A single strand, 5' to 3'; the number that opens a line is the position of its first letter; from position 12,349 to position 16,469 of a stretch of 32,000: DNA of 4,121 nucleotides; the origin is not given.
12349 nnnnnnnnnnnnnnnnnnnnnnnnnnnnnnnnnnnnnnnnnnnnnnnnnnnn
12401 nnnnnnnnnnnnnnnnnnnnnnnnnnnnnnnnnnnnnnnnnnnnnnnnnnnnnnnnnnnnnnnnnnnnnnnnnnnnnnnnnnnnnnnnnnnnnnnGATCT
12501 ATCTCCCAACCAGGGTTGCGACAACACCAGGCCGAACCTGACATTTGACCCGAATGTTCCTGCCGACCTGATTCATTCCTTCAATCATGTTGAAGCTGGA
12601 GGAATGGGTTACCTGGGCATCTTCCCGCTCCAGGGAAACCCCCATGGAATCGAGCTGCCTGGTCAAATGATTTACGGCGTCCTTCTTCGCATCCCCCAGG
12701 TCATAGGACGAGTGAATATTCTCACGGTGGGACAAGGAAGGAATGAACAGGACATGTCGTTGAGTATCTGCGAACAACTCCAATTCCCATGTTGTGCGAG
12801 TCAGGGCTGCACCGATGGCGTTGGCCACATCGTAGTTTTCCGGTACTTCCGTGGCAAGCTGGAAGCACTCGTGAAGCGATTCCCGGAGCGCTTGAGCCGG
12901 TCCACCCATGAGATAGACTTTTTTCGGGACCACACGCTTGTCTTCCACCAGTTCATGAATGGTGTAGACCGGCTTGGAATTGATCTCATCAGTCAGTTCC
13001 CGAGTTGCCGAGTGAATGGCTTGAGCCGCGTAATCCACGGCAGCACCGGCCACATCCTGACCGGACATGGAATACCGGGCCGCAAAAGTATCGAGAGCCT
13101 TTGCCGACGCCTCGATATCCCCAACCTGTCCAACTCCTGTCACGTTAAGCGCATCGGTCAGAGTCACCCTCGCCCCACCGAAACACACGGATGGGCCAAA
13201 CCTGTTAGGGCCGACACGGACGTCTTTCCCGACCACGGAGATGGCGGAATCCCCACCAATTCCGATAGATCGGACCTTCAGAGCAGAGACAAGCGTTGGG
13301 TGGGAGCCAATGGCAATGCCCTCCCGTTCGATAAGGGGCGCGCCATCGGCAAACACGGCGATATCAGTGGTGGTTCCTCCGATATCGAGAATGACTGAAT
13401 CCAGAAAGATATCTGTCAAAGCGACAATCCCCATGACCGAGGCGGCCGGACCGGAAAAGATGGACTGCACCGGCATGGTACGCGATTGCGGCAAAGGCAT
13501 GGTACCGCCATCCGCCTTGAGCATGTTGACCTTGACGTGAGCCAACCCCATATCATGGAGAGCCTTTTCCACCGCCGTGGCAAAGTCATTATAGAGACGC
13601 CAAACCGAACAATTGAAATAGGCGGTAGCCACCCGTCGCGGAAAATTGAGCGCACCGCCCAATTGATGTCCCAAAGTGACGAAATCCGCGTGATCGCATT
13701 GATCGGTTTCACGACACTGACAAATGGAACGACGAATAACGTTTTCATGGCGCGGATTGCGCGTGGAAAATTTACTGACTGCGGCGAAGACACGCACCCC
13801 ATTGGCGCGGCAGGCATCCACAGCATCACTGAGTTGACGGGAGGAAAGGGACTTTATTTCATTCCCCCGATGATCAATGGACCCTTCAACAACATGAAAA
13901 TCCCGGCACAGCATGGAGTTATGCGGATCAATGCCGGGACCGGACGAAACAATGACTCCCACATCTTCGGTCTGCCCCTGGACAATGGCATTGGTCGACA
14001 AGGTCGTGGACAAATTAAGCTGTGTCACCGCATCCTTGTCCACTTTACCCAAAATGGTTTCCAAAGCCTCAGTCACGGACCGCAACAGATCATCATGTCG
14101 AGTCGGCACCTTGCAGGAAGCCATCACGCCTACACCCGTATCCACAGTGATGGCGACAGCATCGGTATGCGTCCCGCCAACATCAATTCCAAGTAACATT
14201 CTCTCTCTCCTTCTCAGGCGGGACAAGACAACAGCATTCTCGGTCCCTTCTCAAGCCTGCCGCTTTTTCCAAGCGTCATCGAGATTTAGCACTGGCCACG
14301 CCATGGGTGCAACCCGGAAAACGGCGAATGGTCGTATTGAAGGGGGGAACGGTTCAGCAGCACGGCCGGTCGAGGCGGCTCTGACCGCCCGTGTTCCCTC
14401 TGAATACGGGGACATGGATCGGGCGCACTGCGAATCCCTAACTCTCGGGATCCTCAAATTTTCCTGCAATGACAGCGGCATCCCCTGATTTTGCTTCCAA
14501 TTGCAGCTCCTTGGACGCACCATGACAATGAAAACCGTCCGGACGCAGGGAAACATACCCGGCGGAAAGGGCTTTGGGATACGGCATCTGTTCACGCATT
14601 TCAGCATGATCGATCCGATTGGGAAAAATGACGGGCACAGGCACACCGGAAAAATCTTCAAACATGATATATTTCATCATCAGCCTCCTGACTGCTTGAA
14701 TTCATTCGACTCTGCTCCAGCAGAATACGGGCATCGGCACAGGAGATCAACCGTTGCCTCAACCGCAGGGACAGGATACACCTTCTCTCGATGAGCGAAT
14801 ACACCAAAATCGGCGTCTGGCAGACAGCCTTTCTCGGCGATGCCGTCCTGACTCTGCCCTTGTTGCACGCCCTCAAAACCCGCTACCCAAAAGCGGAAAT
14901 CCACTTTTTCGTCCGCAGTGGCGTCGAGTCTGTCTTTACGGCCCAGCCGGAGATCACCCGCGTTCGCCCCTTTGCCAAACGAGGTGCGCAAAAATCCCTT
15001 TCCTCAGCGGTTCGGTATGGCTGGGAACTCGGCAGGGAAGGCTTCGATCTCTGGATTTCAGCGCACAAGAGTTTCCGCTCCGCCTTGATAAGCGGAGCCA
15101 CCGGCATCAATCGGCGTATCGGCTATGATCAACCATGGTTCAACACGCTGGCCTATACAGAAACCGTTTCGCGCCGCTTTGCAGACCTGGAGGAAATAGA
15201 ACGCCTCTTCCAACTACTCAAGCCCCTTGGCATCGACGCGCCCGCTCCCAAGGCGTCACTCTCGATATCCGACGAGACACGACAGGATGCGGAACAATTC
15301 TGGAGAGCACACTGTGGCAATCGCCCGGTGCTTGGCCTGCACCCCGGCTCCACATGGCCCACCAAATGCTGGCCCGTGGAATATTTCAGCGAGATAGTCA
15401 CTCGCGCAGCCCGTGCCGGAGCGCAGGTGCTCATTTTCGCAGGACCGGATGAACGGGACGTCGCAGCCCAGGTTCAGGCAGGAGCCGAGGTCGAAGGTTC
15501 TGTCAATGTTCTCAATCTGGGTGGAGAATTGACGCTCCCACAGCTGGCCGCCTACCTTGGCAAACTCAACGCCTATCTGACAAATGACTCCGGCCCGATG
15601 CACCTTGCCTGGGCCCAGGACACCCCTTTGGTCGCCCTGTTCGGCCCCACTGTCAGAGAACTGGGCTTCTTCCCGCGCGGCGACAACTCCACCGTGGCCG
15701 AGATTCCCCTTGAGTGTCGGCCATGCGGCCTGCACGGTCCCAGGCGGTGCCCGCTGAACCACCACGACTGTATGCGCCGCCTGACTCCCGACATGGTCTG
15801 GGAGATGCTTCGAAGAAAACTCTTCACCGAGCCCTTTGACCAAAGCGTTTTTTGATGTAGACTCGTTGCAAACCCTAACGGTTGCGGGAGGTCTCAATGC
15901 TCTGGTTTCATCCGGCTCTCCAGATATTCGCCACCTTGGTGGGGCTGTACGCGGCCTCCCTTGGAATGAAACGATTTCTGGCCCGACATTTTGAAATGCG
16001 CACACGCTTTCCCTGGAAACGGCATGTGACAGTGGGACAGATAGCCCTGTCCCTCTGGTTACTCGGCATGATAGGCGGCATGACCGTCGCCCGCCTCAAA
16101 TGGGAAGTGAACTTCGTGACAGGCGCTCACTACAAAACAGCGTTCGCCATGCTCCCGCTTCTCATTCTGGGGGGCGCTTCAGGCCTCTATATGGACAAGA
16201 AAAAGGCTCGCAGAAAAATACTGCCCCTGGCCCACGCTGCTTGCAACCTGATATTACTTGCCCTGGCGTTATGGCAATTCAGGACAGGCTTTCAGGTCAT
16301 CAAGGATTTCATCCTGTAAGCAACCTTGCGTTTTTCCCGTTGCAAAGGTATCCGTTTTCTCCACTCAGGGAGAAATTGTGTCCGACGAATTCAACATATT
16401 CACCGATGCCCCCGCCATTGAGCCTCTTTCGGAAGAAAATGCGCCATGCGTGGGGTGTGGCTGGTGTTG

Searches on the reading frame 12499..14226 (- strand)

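Call 10: search_protein_families(library=pfam, proteins=[window:12499-14226:-], max_evalue=0.001)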
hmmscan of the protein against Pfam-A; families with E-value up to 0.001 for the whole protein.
window:12499-14226:- (575 aa): 4 families
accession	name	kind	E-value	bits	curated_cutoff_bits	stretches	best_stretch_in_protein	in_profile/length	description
PF01968.24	Hydantoinase_A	-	2.3e-32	112.8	22.9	1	198-480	1-289/291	Hydantoinase/oxoprolinase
PF05378.19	Hydant_A_N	-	1.7e-28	99.9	25.2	1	12-168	2-172/176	Hydantoinase/oxoprolinase N-terminal region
PF13941.12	MutL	-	0.00013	21.4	27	0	252-301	217-270/450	MutL protein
PF01869.26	BcrAD_BadFG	-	0.0003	20.9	31.5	0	12-65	1-58/271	BadF/BadG/BcrA/BcrD ATPase family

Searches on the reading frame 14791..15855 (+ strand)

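Call 10: search_protein_families(library=pfam, proteins=[window:14791-15855:+], max_evalue=0.001)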
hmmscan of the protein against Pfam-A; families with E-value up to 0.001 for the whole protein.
window:14791-15855:+ (354 aa): 1 family
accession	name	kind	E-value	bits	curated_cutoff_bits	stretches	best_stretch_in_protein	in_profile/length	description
PF01075.23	Glyco_transf_9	-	1.3e-42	146.2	22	1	77-312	5-236/247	Glycosyltransferase family 9 (heptosyltransferase)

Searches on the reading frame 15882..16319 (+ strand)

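Call 10: search_protein_families(library=pfam, proteins=[window:15882-16319:+], max_evalue=0.001)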
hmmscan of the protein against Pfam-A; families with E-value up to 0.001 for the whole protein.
window:15882-16319:+ (145 aa): 2 families
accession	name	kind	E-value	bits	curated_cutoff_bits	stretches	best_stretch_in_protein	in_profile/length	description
PF13301.11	DUF4079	-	1.6e-12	48.3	31.4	1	7-141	2-139/141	Protein of unknown function (DUF4079)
PF04238.17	DUF420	-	0.00072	20.3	30.5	1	5-69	74-126/130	Protein of unknown function (DUF420)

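Call 53: search_protein_families(library=ncbifam, proteins=[window:15882-16316:+], max_evalue=0.01)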
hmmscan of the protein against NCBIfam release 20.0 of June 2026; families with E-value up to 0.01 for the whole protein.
window:15882-16316:+ (145 aa): 1 family
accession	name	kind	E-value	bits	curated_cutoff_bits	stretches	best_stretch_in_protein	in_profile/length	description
NF002722.0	PRK02565.1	equivalog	0.0082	15.8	57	0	40-69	2-29/48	photosystem II reaction center protein J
